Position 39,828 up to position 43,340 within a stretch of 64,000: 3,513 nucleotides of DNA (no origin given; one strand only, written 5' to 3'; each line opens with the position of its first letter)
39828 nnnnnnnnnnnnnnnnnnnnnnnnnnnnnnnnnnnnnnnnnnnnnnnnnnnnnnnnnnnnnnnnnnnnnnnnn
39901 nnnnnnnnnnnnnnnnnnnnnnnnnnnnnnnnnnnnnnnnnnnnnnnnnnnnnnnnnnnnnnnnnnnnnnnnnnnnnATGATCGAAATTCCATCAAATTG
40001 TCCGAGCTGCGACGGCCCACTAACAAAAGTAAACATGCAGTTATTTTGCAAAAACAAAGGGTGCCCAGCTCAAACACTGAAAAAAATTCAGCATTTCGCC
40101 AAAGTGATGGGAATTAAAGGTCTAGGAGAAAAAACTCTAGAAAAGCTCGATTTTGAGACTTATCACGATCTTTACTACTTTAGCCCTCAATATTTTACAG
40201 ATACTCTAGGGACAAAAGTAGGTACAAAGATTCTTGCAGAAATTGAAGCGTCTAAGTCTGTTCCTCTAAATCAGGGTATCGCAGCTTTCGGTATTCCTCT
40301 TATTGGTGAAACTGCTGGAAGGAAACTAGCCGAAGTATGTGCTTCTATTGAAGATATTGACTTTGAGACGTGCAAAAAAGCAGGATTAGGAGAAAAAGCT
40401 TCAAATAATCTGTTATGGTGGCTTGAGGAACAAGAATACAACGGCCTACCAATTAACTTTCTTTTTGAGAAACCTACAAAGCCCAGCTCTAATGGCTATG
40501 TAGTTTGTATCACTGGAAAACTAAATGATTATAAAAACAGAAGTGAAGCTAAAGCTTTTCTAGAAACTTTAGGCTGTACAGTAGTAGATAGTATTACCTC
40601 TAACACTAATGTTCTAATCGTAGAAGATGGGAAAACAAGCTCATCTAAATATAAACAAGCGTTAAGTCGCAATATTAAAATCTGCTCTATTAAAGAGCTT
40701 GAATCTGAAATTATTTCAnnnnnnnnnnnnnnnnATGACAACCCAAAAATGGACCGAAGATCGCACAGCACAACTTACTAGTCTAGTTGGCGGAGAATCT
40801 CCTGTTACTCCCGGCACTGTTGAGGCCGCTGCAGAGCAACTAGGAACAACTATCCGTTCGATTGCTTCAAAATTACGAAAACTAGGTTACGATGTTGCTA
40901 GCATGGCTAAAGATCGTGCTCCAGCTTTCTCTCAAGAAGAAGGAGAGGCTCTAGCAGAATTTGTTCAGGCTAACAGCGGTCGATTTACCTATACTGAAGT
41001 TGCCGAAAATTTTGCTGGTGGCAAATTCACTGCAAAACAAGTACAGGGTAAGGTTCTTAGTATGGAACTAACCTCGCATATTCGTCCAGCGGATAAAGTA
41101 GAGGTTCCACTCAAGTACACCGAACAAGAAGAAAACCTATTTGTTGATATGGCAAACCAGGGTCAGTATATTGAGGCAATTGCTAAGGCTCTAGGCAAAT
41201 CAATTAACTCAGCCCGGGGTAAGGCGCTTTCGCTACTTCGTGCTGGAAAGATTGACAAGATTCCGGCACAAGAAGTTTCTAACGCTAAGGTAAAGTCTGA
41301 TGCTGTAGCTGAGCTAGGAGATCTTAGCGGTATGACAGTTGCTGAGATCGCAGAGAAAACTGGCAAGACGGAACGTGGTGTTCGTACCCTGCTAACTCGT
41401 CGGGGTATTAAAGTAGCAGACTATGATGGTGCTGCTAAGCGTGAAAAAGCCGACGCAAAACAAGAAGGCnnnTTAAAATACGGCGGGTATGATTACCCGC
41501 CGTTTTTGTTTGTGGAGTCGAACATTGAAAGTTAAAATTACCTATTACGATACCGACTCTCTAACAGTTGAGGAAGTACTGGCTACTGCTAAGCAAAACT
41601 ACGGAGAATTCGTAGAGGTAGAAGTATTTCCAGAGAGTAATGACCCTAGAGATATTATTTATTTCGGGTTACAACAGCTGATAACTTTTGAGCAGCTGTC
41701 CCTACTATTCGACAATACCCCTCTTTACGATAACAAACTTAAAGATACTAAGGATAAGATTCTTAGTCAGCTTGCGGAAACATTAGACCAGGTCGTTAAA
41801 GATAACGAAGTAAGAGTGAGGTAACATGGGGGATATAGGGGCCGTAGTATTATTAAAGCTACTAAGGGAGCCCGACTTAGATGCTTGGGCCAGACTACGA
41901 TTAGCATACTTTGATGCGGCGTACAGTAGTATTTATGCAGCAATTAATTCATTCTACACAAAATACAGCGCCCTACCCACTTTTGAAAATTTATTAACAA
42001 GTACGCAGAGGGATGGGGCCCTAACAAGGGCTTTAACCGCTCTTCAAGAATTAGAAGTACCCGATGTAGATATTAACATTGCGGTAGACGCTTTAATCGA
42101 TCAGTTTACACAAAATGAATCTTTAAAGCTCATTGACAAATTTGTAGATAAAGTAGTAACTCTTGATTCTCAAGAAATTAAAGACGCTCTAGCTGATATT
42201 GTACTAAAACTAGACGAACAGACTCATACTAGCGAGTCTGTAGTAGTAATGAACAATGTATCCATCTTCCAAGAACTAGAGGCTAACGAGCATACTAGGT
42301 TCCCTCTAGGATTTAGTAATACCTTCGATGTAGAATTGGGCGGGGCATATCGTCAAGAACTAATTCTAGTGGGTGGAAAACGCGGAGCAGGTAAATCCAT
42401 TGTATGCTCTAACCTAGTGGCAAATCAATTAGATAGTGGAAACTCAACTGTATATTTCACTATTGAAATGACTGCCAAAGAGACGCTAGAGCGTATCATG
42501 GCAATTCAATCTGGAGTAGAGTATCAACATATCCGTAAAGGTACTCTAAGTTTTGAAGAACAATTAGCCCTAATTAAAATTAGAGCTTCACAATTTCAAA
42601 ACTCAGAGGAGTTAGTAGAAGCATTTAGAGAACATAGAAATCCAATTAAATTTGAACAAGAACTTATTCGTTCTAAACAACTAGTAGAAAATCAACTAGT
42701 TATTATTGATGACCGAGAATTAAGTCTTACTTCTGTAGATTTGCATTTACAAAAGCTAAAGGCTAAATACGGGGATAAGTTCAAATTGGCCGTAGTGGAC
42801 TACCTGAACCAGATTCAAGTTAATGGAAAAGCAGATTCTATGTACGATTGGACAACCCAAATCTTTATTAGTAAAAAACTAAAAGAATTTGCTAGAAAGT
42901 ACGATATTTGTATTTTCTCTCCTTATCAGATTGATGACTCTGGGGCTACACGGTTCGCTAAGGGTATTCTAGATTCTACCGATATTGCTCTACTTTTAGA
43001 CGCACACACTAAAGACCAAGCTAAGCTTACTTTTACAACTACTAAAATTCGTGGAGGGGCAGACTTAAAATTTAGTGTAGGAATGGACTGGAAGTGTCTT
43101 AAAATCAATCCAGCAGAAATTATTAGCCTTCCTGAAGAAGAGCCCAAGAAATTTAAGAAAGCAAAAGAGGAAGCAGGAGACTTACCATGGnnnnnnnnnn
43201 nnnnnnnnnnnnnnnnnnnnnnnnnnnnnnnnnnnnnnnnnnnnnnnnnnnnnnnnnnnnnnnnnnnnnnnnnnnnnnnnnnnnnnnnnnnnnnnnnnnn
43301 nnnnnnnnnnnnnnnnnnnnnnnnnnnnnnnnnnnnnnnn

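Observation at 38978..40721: NAD-dependent DNA ligase encoded as two separate genes with a full consensus promoter between them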

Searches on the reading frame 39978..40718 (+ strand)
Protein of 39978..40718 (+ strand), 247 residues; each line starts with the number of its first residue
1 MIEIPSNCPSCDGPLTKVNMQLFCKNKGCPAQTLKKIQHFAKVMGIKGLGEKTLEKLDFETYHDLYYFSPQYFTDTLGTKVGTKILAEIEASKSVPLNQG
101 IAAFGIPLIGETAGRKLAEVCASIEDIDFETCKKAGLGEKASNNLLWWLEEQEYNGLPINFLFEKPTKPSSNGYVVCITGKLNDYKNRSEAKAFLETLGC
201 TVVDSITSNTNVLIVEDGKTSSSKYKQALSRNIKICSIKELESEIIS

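Call 3: search_protein_families(library=pfam, proteins=[window:39978-40718:+], max_evalue=0.01)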
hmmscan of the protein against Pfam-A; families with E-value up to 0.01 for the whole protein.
window:39978-40718:+ (247 aa): 4 families
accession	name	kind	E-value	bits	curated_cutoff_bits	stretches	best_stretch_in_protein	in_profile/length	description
PF00533.33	BRCT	-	1.9e-11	44.4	21.3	1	173-241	8-74/78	BRCA1 C Terminus (BRCT) domain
PF12738.14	PTCB-BRCT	-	9.7e-06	26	22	1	175-238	2-61/63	twin BRCT domain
PF12826.13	HHH_2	-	0.0025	18.4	27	0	102-128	4-30/64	Helix-hairpin-helix motif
PF03119.21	DNA_ligase_ZBD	-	0.0047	17.2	25.8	1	7-31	1-27/27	NAD-dependent DNA ligase C4 zinc finger domain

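Call 6: search_dna_similar(query=window:39978-40718:+, collection=phages, mode=protein, max_rows=40, rows=spread)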
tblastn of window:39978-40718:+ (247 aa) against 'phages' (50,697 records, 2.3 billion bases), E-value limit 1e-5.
Records with a match: 1007; places in all: 1007; records where one place covers at least 80% of the query: 998.
Best place of each record, by identity: <60% 1007.
By first word of the organism name: Vibrio 373; Salmonella 265; Escherichia 132; Klebsiella 86; Bacteriophage 33; Phage 12; Proteus 10; Listeria 8; Aeromonas 8; Bacillus 7; and 30 more.
By host as written in the record: - 372; Escherichia coli 44; Salmonella enterica subsp. enterica serovar Enteritidis PT1 39; Vibrio harveyi BAA-1116 36; Klebsiella pneumoniae 28; Salmonella sp. 25; Salmonella enterica 22; Salmonella enterica subsp. enterica serovar Enteritidis 20; and 186 more.
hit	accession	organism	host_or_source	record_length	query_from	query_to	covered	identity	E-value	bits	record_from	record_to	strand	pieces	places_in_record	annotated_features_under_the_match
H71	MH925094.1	Vibrio phage VspSw_1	Vibrio sp.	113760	2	241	97%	48.0%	1e-57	202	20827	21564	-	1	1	NAD-dependent DNA ligase subunit B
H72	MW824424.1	Vibrio phage 70E35.6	Vibrio crassostreae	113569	4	241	96%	44.7%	1e-53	191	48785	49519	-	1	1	ligA: DNA ligase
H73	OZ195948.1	Vibrio phage D432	Seawater and oysters mix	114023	4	241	96%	44.7%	1e-53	191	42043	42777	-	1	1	NAD-dependent DNA ligase | hypothetical protein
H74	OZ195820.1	Vibrio phage D111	Seawater and oysters mix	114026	4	241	96%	44.7%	1e-53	191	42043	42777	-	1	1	NAD-dependent DNA ligase | hypothetical protein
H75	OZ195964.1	Vibrio phage D403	Seawater and oysters mix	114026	4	241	96%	44.7%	1e-53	191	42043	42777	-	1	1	NAD-dependent DNA ligase | hypothetical protein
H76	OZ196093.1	Vibrio phage D399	Seawater and oysters mix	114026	4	241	96%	44.7%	1e-53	191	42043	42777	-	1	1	NAD-dependent DNA ligase | hypothetical protein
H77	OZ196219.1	Vibrio phage D410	Seawater and oysters mix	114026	4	241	96%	44.7%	1e-53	191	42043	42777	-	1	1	NAD-dependent DNA ligase | hypothetical protein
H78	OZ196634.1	Vibrio phage D246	Seawater and oysters mix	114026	4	241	96%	44.7%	1e-53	191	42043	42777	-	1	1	NAD-dependent DNA ligase | hypothetical protein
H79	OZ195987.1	Vibrio phage D351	Seawater and oysters mix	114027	4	241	96%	44.7%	1e-53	191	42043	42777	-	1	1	NAD-dependent DNA ligase | hypothetical protein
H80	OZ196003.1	Vibrio phage D324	Seawater and oysters mix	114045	4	241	96%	44.7%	1e-53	191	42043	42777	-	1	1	NAD-dependent DNA ligase | hypothetical protein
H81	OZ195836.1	Vibrio phage D310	Seawater and oysters mix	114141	4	241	96%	44.7%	1e-53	191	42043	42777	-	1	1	NAD-dependent DNA ligase | hypothetical protein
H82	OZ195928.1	Vibrio phage D433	Seawater and oysters mix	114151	4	241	96%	44.7%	1e-53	191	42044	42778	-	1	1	NAD-dependent DNA ligase | hypothetical protein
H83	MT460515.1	Vibrio phage Cody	Vibrio harveyi BAA-1116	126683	2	241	97%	42.2%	9e-50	180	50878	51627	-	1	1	NAD-dependent DNA ligase subunit B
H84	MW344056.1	Vibrio phage ABurr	Vibrio harveyi BAA-1116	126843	2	241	97%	41.4%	2e-45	167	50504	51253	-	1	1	55: NAD-dependent DNA ligase subunit B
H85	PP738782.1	Klebsiella phage vB_KpnS_Boggle_ER46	Klebsiella pneumoniae JHCK1 (BEI ...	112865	2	241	97%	41.4%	7e-45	166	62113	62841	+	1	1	NAD-dependent DNA ligase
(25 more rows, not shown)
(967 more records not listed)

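Call 8: get_annotated_region(hit=H71, flank=2500)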
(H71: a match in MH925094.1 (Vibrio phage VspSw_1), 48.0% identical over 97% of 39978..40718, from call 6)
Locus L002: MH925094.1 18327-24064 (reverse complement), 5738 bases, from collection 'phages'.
description: UNVERIFIED: Vibrio phage VspSw_1, complete genome.
organism: Vibrio phage VspSw_1 (NCBI taxid 2484249)
taxonomy: Viruses; Duplodnaviria; Heunggongvirae; Uroviricota; Caudoviricetes; Demerecviridae; Pogseptimavirus; Pogseptimavirus VspSw1
host: Vibrio sp.; source: sewage water; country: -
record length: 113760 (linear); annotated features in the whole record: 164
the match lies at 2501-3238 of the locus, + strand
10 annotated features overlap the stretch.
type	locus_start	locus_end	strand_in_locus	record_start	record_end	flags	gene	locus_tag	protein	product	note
CDS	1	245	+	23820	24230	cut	-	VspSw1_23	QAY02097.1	D3 protein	-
CDS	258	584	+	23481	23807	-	-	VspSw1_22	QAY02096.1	hypothetical protein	-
CDS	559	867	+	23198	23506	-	-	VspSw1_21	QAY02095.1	hypothetical protein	hypothetical protein SBVP3 00102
CDS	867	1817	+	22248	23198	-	-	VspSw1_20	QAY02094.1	putative NAD-dependent DNA ligase subunit A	-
CDS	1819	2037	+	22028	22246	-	-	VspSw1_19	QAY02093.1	hypothetical protein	-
CDS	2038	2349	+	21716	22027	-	-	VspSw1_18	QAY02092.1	hypothetical protein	-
CDS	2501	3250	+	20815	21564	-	-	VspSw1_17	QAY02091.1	NAD-dependent DNA ligase subunit B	-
CDS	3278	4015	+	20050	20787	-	-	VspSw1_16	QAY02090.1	D5 protein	-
CDS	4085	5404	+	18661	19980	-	-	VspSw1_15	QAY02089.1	putative replicative DNA helicase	-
CDS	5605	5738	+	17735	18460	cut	-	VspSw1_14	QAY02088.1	DNA primase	-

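Call 9: get_annotated_region(hit=H81, flank=2500)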
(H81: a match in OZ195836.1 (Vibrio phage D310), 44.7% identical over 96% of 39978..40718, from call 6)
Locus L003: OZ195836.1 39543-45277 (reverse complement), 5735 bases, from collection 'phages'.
description: Vibrio phage D310 genome assembly, chromosome: VPD310_1.
organism: Vibrio phage D310 (NCBI taxid 3105073)
taxonomy: Viruses
host: -; source: Seawater and oysters mix; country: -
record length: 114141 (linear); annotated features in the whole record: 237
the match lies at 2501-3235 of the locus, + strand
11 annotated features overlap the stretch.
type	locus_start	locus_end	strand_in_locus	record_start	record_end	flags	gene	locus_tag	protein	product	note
CDS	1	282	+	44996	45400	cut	-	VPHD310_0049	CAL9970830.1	DNA binding protein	-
CDS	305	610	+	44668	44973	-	-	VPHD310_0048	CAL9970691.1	hypothetical protein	-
CDS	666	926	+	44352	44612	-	-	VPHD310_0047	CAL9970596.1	transcriptional regulator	-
CDS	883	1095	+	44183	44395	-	-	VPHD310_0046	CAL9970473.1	hypothetical protein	-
CDS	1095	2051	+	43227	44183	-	-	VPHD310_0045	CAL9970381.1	NAD-dependent DNA ligase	-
CDS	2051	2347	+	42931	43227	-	-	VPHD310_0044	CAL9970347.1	hypothetical protein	-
CDS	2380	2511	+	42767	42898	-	-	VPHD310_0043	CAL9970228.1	hypothetical protein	-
CDS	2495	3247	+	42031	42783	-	-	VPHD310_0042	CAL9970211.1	NAD-dependent DNA ligase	-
CDS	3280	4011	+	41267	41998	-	-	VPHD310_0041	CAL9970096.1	hypothetical protein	-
CDS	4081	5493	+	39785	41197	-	-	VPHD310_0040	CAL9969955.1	DnaB-like replicative helicase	-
CDS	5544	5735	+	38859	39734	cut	-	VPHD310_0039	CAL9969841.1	DNA primase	-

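Call 15: search_solved_structures(query=window:39978-40718:+, show_alignments=1)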
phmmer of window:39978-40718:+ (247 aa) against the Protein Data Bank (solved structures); distinct sequences matched with E-value up to 0.001: 8.
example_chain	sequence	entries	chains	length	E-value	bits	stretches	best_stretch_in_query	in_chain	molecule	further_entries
9hu3_B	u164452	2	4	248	3.9e-39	137.6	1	2-241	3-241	DNA ligase subunit B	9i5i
1dgs_A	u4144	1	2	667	5.2e-18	68.4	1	3-235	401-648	DNA LIGASE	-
1v9p_A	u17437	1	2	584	1.3e-12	50.8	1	3-124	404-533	DNA ligase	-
8ak4_A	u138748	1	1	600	2.7e-11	46.5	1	3-127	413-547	DNA ligase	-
2owo_A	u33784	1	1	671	7.5e-10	41.7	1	4-236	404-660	DNA ligase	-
5tt5_A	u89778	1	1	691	1.1e-09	41.2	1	4-236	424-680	DNA ligase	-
4glx_A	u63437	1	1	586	4.1e-05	26.2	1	4-129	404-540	DNA ligase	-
3sgi_A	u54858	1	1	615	0.00037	23.1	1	4-127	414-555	DNA ligase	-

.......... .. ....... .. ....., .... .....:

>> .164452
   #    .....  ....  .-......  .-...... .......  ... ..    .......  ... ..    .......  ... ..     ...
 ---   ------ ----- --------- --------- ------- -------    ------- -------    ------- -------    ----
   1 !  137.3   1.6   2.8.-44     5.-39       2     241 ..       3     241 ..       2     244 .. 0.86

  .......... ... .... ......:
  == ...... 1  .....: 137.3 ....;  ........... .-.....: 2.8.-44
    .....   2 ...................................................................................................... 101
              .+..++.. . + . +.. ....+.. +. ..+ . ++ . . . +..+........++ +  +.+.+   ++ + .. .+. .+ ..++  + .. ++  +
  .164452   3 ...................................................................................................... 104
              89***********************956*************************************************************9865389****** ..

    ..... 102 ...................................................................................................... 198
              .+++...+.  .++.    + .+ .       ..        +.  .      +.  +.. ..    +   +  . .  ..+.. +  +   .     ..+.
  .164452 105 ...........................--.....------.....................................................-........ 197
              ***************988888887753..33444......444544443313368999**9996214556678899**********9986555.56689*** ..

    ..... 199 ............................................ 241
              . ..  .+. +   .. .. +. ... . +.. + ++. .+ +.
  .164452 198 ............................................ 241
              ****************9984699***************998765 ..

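Call 32: search_protein_families(library=pfam, proteins=[L002:1819-2034:+, L002:2038-2346:+, L003:2051-2344:+], max_evalue=0.01)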
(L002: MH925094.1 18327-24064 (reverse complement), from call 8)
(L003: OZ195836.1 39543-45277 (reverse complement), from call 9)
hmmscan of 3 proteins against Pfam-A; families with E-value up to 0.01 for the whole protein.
L002:1819-2034:+ (72 aa): 1 family
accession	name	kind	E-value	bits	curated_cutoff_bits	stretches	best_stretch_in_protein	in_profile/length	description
PF21825.2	crAss001_48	-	2.9e-13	49.9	24.8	1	11-67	7-60/61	crAss001_48 related protein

L002:2038-2346:+ (103 aa): 0 families

L003:2051-2344:+ (98 aa): 0 families

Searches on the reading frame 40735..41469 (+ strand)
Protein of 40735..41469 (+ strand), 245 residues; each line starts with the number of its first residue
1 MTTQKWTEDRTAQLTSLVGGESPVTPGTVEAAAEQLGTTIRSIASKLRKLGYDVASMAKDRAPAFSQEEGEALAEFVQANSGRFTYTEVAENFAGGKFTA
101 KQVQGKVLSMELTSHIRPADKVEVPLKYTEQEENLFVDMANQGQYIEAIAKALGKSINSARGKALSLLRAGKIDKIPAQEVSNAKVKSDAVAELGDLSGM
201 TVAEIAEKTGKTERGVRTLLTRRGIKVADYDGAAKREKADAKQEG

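Call 40: search_protein_families(library=pfam, proteins=[window:40735-41469:+], max_evalue=0.001)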
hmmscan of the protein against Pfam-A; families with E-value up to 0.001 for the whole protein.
window:40735-41469:+ (245 aa): 4 families
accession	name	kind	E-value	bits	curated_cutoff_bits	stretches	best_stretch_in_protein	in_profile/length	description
PF08281.18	Sigma70_r4_2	-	6.6e-08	32.5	25.7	1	196-222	23-49/54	Sigma-70, region 4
PF24410.1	wHTH-HSP90_Na-assoc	-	9.9e-08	32.6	23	1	18-52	22-55/55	wHTH-Hsp90_Na associated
PF13384.12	HTH_23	-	0.00021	21.4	24.6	0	199-216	17-34/50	Homeodomain-like domain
PF08823.16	PG_binding_2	-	0.00046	20.8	21.1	0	34-80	12-54/74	Putative peptidoglycan binding domain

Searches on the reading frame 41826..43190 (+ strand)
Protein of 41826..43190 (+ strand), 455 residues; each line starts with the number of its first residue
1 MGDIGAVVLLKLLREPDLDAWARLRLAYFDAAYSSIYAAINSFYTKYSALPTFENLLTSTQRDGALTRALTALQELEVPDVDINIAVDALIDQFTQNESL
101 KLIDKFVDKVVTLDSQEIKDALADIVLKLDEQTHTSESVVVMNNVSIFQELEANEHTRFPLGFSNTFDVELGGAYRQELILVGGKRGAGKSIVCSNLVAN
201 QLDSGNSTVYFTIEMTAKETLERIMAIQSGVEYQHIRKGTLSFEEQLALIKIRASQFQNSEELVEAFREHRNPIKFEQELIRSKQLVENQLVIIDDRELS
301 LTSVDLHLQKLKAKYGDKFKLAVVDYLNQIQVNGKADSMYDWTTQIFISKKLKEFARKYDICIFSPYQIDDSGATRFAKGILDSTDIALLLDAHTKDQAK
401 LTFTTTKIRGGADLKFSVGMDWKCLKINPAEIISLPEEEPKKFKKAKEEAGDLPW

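Call 40: search_protein_families(library=pfam, proteins=[window:41826-43190:+], max_evalue=0.001)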
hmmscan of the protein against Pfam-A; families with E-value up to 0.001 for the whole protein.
window:41826-43190:+ (455 aa): 3 families
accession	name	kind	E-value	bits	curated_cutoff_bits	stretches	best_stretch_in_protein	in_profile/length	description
PF03796.21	DnaB_C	-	8.8e-22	78.1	27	1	166-371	8-180/255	DnaB-like helicase C terminal domain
PF06745.19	ATPase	-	2.5e-08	34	26.6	1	167-295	8-126/231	KaiC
PF24883.2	NPHP3_N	-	0.00046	20.8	24.8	0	177-250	22-94/164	Nephrocystin 3, N-terminal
